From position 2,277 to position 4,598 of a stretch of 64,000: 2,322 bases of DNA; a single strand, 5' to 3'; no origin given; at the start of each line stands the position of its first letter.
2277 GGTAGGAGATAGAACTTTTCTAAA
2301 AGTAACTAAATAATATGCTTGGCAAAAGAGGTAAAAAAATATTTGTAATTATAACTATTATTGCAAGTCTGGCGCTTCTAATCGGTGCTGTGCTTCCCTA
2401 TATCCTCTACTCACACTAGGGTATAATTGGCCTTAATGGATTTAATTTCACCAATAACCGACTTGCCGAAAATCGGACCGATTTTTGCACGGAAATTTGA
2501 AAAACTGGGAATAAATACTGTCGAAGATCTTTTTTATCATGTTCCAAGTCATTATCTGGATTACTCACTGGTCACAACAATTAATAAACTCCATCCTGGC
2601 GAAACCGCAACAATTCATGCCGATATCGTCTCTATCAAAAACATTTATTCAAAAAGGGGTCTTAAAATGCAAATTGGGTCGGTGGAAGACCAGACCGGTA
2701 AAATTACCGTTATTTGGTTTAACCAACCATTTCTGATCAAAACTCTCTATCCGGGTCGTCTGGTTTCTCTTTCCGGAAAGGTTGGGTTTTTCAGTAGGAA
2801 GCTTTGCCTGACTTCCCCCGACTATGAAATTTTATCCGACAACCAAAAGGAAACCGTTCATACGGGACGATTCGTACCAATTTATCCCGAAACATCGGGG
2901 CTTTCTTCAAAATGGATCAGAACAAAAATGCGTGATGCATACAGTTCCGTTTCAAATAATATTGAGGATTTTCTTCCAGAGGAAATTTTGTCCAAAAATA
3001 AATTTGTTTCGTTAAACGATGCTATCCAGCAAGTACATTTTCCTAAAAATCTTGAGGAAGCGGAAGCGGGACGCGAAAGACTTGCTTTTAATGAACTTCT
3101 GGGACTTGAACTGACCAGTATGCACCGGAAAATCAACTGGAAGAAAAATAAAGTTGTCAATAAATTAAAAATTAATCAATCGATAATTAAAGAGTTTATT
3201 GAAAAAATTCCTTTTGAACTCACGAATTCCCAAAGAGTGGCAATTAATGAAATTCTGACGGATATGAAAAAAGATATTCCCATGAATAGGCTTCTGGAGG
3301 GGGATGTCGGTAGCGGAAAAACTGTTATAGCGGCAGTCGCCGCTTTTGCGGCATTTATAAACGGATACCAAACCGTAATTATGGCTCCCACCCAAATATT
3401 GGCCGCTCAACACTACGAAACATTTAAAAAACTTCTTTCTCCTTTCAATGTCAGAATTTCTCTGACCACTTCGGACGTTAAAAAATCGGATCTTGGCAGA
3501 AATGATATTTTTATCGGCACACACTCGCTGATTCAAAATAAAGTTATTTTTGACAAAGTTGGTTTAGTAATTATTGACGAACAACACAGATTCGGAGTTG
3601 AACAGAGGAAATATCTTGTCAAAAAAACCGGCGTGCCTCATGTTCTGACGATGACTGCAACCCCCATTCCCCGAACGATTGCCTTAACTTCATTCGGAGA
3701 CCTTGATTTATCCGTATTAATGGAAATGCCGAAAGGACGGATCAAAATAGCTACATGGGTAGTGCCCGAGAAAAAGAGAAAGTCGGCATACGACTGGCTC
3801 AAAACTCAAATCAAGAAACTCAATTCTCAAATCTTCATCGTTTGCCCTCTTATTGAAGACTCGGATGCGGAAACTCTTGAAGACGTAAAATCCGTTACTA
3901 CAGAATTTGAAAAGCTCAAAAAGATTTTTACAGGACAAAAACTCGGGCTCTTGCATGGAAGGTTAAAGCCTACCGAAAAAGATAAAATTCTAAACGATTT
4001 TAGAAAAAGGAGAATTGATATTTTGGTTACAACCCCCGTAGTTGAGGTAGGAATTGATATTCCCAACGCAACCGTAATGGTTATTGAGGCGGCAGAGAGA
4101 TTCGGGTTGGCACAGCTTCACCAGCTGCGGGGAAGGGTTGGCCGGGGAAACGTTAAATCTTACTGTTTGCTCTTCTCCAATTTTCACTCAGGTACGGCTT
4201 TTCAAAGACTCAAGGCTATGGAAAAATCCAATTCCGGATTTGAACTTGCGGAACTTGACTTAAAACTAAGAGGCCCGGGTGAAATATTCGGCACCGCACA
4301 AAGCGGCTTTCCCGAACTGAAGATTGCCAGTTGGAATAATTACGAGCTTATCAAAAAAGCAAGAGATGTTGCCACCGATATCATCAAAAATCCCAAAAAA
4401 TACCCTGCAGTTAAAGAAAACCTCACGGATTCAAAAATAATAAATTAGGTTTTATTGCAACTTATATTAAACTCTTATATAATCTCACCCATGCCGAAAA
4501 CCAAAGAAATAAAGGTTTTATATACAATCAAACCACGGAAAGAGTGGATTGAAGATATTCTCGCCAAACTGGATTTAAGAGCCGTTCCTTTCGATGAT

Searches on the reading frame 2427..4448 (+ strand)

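Call 18: search_protein_families(library=pfam, proteins=[window:2427-4448:+], max_evalue=0.001)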
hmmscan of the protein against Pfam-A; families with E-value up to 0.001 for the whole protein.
window:2427-4448:+ (673 aa): 8 families
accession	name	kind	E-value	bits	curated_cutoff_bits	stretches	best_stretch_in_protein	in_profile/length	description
PF00270.35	DEAD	-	2.7e-26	92.7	26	1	267-418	2-164/167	DEAD/DEAH box helicase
PF17191.10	RecG_wedge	-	2.7e-20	73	23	1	15-174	7-161/162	RecG wedge domain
PF00271.37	Helicase_C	-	1.3e-18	67.7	23.5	1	458-574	6-109/110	Helicase conserved C-terminal domain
PF04851.21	ResIII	-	1.4e-16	61.3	22.5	1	263-413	2-162/164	Type III restriction enzyme, res subunit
PF19833.4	RecG_dom3_C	-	3.6e-11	43.4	26.8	1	602-658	2-60/87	ATP-dependent DNA helicase RecG, domain 3, C-terminal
PF22590.2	Cas3-like_C_2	-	1.8e-07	31.8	27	1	486-574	11-104/106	CRISPR-associated nuclease/helicase Cas3, C-terminal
PF01336.31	tRNA_anti-codon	-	2.7e-05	24.5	27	1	62-135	2-74/75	OB-fold nucleic acid binding domain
PF13604.12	AAA_30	-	7e-05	23.1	27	1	265-400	2-111/191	AAA domain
